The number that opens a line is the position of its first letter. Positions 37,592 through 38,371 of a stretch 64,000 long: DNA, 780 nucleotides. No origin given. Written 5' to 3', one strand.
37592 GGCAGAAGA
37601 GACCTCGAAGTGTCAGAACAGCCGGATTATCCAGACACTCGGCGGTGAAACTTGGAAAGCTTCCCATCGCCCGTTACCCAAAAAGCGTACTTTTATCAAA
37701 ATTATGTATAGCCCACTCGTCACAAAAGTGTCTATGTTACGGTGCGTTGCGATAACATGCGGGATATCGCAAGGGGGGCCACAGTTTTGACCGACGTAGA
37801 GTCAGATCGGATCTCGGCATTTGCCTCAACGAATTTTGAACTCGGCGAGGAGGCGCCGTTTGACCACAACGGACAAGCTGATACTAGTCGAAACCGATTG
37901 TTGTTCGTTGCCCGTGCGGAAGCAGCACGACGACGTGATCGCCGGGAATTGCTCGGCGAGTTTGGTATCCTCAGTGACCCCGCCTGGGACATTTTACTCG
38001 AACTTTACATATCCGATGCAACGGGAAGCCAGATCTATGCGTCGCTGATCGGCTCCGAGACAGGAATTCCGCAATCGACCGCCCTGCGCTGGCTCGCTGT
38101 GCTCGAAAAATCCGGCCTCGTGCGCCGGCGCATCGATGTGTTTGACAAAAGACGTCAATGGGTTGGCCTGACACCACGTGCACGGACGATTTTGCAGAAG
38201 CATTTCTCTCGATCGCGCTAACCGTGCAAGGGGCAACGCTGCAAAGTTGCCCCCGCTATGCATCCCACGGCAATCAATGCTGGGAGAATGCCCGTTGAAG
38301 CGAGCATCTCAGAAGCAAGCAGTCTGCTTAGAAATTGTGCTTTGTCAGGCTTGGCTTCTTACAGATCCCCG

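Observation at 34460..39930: Low-G+C 5.5 kb island built only from paired regulators: two pseudo-receiver FixJ/LuxR proteins, two small winged-helix proteins, two ~64-aa helical proteins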

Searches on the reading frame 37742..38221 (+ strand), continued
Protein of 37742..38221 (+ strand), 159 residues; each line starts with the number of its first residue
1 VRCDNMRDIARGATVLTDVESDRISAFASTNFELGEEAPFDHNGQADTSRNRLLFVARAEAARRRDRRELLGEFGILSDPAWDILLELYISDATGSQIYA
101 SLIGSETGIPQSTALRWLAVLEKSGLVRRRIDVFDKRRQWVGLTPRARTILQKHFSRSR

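Call 40: search_solved_structures(query=A1, max_evalue=1, show_alignments=1)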
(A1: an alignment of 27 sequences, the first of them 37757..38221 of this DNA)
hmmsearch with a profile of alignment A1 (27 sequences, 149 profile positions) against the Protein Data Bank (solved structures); distinct sequences matched with E-value up to 1: 149 (the best 60 are shown).
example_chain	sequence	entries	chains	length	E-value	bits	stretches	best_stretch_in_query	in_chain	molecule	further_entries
5dd8_A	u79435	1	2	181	7.1e-10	42.1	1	55-143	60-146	Transcriptional regulator, MarR family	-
2fbk_A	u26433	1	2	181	7.6e-10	42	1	61-143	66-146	transcriptional regulator, MarR family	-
8ylm_A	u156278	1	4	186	8.2e-10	41.9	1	63-143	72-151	Transcriptional regulator, MarR family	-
7xl9_A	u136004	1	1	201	1e-09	41.6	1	63-143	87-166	Transcriptional regulator, MarR family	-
3cjn_A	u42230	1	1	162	1.3e-08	38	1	88-143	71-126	Transcriptional regulator, MarR family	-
8aga_A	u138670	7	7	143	2.6e-08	37.1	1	87-139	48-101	Transcriptional regulator HosA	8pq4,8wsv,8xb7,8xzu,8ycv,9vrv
7wze_Y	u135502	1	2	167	2.7e-07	33.8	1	70-141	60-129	Uncharacterized HTH-type transcriptional regulator YetL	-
7kym_A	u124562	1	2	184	3.3e-07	33.5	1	83-140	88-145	MarR family transcriptional regulator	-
3cdh_A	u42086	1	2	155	2.9e-06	30.4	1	95-147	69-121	Transcriptional regulator, MarR family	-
8ylh_A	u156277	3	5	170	7.5e-06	29.1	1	83-145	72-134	Regulatory protein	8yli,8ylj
2nnn_A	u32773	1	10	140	8e-06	29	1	98-145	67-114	Probable transcriptional regulator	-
3bpv_A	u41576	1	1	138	1.4e-05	28.2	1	93-139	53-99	Transcriptional regulator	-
3bpx_A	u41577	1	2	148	1.6e-05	28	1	94-139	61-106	Transcriptional regulator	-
2fbh_A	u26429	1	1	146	1.7e-05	27.9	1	48-138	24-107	transcriptional regulator PA3341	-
5aip_A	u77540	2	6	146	2.2e-05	27.6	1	103-140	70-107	TRANSCRIPTIONAL REGULATOR, MARR FAMILY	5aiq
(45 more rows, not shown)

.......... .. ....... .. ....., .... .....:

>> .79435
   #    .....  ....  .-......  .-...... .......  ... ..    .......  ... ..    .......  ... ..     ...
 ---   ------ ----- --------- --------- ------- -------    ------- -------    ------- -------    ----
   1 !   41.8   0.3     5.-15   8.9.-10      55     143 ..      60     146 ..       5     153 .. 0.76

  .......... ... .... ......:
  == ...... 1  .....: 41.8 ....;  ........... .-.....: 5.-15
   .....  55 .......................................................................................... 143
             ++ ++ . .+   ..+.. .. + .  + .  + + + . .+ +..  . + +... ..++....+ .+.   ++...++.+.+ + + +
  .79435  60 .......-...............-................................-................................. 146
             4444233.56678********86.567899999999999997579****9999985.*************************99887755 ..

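Call 42: search_protein_families(library=padloc, proteins=[window:37757-38221:+], max_evalue=0.01)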
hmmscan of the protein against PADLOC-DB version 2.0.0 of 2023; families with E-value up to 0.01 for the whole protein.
window:37757-38221:+ (154 aa): 6 families
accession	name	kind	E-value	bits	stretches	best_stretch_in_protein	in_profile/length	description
PDLC01438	Csa3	-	0.00085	17.4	1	71-141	144-204/305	"CAS-I,CAS-II,CAS-III,CAS-IV,CAS-V,CAS-VI; associated_signaling"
PDLC01044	Csa3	-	0.0015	16.5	1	95-145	152-193/194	Type I-A associated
PDLC01858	CARF3--CARF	-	0.0019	16.1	1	98-126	163-191/204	-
PDLC01720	Csa3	-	0.0022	16.5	1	86-131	41-79/118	Csa3_1_CAS-I-II-III-IV-V-VI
PDLC01870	CARF3--CARF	-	0.0048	14.7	1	89-150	148-206/228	-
PDLC01857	CARF3--CARF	-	0.0066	14.1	0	90-125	141-176/201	-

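Call 56: predict_structure(alignment_id=A1)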
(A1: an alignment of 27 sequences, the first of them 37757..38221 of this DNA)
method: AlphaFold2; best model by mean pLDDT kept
length: 154 residues; sequences in the alignment: 27
mean_pLDDT: 79.2   pTM: 0.68
mean pLDDT of the five models: 79.2, 78.8, 78.5, 78.5, 76.6
residues with pLDDT >= 90: 90; 70-90: 23; 50-70: 6; < 50: 35
segments of 3 or more residues with pLDDT < 50: 1-3, 5-36
pLDDT, mean of each block of 10 residues (from residue 1): 45 37 37 46 85 93 85 90 96 94 94 97 94 95 96 87
secondary structure, 60 per line:
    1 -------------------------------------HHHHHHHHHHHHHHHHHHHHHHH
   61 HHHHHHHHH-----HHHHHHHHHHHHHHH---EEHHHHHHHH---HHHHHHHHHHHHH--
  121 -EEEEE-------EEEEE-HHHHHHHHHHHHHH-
elements in order: H38-69 H75-89 H95-102 H106-118 E122-126 E134-138 H140-153

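Call 60: find_encoding_contigs(protein=P0014, flank=10000, max_places=1)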
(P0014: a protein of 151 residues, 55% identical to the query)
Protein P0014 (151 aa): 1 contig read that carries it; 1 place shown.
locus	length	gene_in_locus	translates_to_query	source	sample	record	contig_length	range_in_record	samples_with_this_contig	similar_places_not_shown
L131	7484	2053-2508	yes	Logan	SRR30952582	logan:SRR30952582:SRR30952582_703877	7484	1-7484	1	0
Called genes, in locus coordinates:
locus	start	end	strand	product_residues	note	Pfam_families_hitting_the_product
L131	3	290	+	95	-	?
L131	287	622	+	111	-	-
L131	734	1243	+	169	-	-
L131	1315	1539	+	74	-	-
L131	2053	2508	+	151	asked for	PF12802:MarR_2 (weak)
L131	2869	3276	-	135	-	-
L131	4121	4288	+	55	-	-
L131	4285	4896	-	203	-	PF00196:GerE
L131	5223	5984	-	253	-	PF00072:Response_reg, PF00196:GerE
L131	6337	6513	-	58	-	-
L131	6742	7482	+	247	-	?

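Call 63: fold_search(model_id=the predicted structure, library=pdb)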
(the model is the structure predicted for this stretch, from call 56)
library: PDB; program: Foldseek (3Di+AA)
matches with E <= 10: 1461; with E <= 0.001: 60
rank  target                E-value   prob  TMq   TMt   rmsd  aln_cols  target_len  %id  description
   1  7el3_B                1.5e-04  1.00  0.47  0.53   8.1       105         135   20  Crystal structure of HpaR-DNA complex from Acinetobacter baumannii (released 2022-01-19)
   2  8ylg_B                1.6e-04  1.00  0.45  0.44   6.8       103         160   26  Crystal structure of Burkholderia thailandensis MftR in complex with operator DNA (released 2024-11-13)
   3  4lln_J                1.9e-04  1.00  0.43  0.47   6.3        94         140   22  Crystal structure of S. aureus MepR-DNA complex (released 2014-05-14)
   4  5ffx_D                2.0e-04  1.00  0.46  0.51   6.5       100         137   22  S. aureus MepR G34K Mutant (released 2016-12-21)
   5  2fbi                  2.0e-04  1.00  0.45  0.50   7.7       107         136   22  The crystal structure of transcriptional regulator PA4135 (released 2005-12-20)
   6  8aga                  2.0e-04  1.00  0.40  0.47   7.6       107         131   21  Structure of p-hydroxy benzoic acid ligand bound HosA transcriptional regulator from enteropathogenic Escherichia coli O (released 2023-08-02)
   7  9u7b_A                2.3e-04  1.00  0.44  0.46  11.2       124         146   22  Crystal structure of Rv0042c (released 2026-03-25)
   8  4ld5_A                2.5e-04  1.00  0.45  0.49   6.7       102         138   20  Crystal structure of MepR Q18P mutant from multidrug resistant S. aureus clinical isolate (released 2013-09-11)
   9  8pq4                  2.5e-04  1.00  0.40  0.47   7.6       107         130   21  Structure of HosA transcriptional regulator from enteropathogenic Escherichia coli O127:H6 (strain E2348/69) (released 2023-07-19)
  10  2a61_A                2.5e-04  1.00  0.41  0.44   9.9       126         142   20  The crystal structure of transcriptional regulator Tm0710 from Thermotoga maritima (released 2005-07-19)
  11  4lll_M                2.7e-04  1.00  0.45  0.55   8.5       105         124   21  Crystal structure of S. aureus MepR-DNA complex (released 2014-05-14)
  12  8ylg_A                3.0e-04  1.00  0.46  0.44   8.4       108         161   24  Crystal structure of Burkholderia thailandensis MftR in complex with operator DNA (released 2024-11-13)
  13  3bpv                  3.2e-04  1.00  0.41  0.45  12.1       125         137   18  Crystal Structure of MarR (released 2008-05-20)
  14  3cjn                  3.2e-04  1.00  0.40  0.42  11.6       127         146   28  Crystal structure of transcriptional regulator, MarR family, from Silicibacter pomeroyi (released 2008-03-25)
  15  7kfs                  3.3e-04  1.00  0.45  0.50   7.0       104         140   22  Crystal structure of the MarR family transcriptional regulator from Variovorax paradoxus bound to Benzoic Acid (released 2021-11-10)
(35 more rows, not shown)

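Call 70: list_cluster_members(proteins=[P0023, P0024, P0025, P0026, P0027, P0021, P0038, P0034])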
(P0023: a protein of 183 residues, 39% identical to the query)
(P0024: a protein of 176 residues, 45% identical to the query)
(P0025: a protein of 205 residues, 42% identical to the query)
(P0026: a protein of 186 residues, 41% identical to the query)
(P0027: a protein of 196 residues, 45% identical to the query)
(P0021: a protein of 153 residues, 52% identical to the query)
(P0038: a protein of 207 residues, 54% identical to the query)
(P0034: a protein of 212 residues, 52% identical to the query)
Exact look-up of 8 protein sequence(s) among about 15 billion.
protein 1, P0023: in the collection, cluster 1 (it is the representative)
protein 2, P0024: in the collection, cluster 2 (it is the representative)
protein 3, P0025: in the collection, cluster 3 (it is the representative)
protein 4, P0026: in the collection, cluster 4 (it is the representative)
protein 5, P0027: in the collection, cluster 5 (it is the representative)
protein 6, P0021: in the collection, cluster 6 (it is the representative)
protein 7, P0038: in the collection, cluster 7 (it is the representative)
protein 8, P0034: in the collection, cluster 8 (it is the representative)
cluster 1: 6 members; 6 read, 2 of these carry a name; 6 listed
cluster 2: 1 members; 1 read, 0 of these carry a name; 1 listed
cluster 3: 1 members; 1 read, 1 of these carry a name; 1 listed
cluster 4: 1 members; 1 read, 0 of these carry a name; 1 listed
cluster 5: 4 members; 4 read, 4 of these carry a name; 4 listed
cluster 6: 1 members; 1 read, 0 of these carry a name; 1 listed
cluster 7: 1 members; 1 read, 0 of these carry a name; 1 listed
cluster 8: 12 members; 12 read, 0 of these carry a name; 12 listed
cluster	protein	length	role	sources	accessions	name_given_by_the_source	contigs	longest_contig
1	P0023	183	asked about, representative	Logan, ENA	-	-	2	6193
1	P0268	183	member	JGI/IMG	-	DNA-binding MarR family transcriptional regulator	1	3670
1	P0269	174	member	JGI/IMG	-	DNA-binding MarR family transcriptional regulator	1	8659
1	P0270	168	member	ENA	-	-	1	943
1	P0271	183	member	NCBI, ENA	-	-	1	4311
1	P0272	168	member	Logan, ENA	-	-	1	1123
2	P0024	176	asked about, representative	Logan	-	-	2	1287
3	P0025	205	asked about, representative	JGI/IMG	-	DNA-binding MarR family transcriptional regulator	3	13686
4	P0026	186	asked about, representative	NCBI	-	-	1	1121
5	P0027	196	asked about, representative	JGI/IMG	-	DNA-binding MarR family transcriptional regulator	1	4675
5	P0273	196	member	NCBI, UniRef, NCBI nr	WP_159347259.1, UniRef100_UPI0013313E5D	helix-turn-helix domain-containing protein [Roseomonas harenae] | winged helix DNA-binding protein n=1 Tax=Muricoccus harenae TaxID=2692566 ... | winged helix DNA-binding protein [Roseomonas harenae]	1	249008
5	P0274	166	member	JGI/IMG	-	DNA-binding MarR family transcriptional regulator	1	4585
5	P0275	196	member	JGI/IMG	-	DNA-binding MarR family transcriptional regulator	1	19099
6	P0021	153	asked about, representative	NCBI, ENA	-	-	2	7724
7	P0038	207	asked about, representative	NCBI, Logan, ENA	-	-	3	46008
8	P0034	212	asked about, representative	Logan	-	-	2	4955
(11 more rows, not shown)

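Call 95: search_dna_similar(query=window:37787-38221:+, collection=plasmids, mode=protein, max_evalue=0.00001, max_rows=25)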
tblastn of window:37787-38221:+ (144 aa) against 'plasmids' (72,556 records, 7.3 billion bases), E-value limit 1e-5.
Records with a match: 21; places in all: 35; records where one place covers at least 80% of the query: 0.
Best place of each record, by identity: <60% 21.
By first word of the organism name: Azospirillum 8; Sphingomonas 5; Novosphingobium 2; Sphingobium 2; Sphingopyxis 1; Blastomonas 1; Indioceanicola 1; Ochrobactrum 1.
By predicted mobility (MOB-suite, as given by PLSDB): non-mobilizable 11; conjugative 6; mobilizable 4.
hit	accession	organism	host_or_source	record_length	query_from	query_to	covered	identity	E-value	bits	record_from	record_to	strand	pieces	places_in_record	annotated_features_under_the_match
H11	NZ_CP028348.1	Novosphingobium sp. THN1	cell culture,surface water of Lake Taihu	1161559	61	141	56%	51.9%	1e-16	82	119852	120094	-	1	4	record has no annotation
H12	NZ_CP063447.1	Novosphingobium sp. ES2-1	mixed culture,activated sludge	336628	61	144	58%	48.8%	2e-16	82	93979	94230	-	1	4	helix-turn-helix domain-containing protein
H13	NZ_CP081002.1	Sphingobium sp. V4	cell culture,soil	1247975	61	133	51%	43.8%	4e-9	61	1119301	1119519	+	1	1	record has no annotation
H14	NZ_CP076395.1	Sphingopyxis indica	Single cell,HCH dumpsite soil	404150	57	141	59%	37.6%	6e-9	60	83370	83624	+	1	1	JAB domain-containing protein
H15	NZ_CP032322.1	Azospirillum argentinense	soil sample,Agricultural field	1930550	60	136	53%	40.3%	4e-8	58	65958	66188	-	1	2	record has no annotation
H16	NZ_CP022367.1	Azospirillum sp. TSH58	single cell,paddy soils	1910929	60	139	56%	37.5%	3e-8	58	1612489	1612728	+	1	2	record has no annotation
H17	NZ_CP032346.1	Azospirillum brasilense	soil sample,Agricultural field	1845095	60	140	56%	37.0%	1e-8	59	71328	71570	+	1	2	record has no annotation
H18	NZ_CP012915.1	Azospirillum brasilense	Digitaria eriantha,microbe,root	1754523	60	140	56%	37.0%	2e-8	59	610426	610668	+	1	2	none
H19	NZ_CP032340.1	Azospirillum brasilense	soil sample,Agricultural field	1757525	60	140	56%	37.0%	2e-8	59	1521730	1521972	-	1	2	none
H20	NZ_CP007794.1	Azospirillum argentinense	Triticum aestivum L.,Root,wheat ...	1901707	60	140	56%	37.0%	2e-8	58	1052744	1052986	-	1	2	record has no annotation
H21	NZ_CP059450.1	Azospirillum brasilense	Prokaryotes,soil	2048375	60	140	56%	37.0%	3e-8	58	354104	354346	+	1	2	none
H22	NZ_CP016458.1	Blastomonas sp. RAC04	Microbial isolate,Algal phycosphere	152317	57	141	59%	35.3%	2e-9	61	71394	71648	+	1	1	JAB domain-containing protein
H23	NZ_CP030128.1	Indioceanicola profundi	sediment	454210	59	137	55%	37.0%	7e-6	51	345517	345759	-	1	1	winged helix DNA-binding protein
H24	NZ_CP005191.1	Sphingobium sp. MI1205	-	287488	57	140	58%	34.5%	1e-7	56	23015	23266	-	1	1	JAB domain-containing protein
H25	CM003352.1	Sphingomonas sp. MEA3-1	single cell,soil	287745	57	140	58%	34.5%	1e-7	56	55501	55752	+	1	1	none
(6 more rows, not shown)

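Call 96: get_annotated_region(hit=H12, flank=9000)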
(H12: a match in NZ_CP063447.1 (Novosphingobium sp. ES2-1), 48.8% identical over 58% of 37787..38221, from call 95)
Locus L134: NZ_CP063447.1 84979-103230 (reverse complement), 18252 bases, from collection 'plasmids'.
description: Novosphingobium sp. ES2-1 plasmid p2, complete sequence
organism: Novosphingobium sp. ES2-1 (NCBI taxid 2780074)
taxonomy: Bacteria; Pseudomonadota; Alphaproteobacteria; Sphingomonadales; Sphingomonadaceae; Novosphingobium; Novosphingobium sp. ES2-1
host: -; source: mixed culture,activated sludge; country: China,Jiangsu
typing (MOB-suite, as given by PLSDB): conjugative; relaxase MOBF; mating-pair formation MPF_F
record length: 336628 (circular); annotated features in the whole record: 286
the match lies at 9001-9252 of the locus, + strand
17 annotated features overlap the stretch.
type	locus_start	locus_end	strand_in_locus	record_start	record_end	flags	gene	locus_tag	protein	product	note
CDS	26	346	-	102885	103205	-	-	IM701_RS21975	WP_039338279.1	hypothetical protein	-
CDS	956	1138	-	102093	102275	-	-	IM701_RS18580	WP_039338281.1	hypothetical protein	-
CDS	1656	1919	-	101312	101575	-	-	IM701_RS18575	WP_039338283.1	hypothetical protein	-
CDS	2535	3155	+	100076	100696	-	-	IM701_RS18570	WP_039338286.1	LuxR C-terminal-related transcriptional regulator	GO:0006355 - regulation of DNA-templated transcription [Evidence IEA]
CDS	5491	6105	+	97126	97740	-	-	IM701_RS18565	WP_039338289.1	hypothetical protein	-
CDS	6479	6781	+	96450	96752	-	-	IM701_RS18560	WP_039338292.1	hypothetical protein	-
CDS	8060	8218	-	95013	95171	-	-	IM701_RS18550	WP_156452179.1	hypothetical protein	-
CDS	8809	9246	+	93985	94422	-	-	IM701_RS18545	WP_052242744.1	helix-turn-helix domain-containing protein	-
CDS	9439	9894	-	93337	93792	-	-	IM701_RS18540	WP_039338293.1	winged helix DNA-binding protein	GO:0006355 - regulation of DNA-templated transcription [Evidence IEA]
CDS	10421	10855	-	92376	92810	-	-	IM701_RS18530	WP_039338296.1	hypothetical protein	-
CDS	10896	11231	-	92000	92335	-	-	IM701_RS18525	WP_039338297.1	hypothetical protein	-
CDS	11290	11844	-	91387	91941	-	-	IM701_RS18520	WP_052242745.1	helix-turn-helix transcriptional regulator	GO:0006355 - regulation of DNA-templated transcription [Evidence IEA]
CDS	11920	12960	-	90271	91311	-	galE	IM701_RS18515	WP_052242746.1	UDP-glucose 4-epimerase GalE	GO:0006012 - galactose metabolic process [Evidence IEA]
CDS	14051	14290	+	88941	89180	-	-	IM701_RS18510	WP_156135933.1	hypothetical protein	-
CDS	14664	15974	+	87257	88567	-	-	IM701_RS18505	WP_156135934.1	sugar transferase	-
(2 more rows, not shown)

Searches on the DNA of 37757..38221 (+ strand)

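Call 101: search_rna_families(source=L010, start=9300, end=10500, threshold=evalue, max_evalue=1)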
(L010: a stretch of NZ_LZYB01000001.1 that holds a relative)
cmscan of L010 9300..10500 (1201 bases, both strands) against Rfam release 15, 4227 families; matches with E-value up to 1: 0.
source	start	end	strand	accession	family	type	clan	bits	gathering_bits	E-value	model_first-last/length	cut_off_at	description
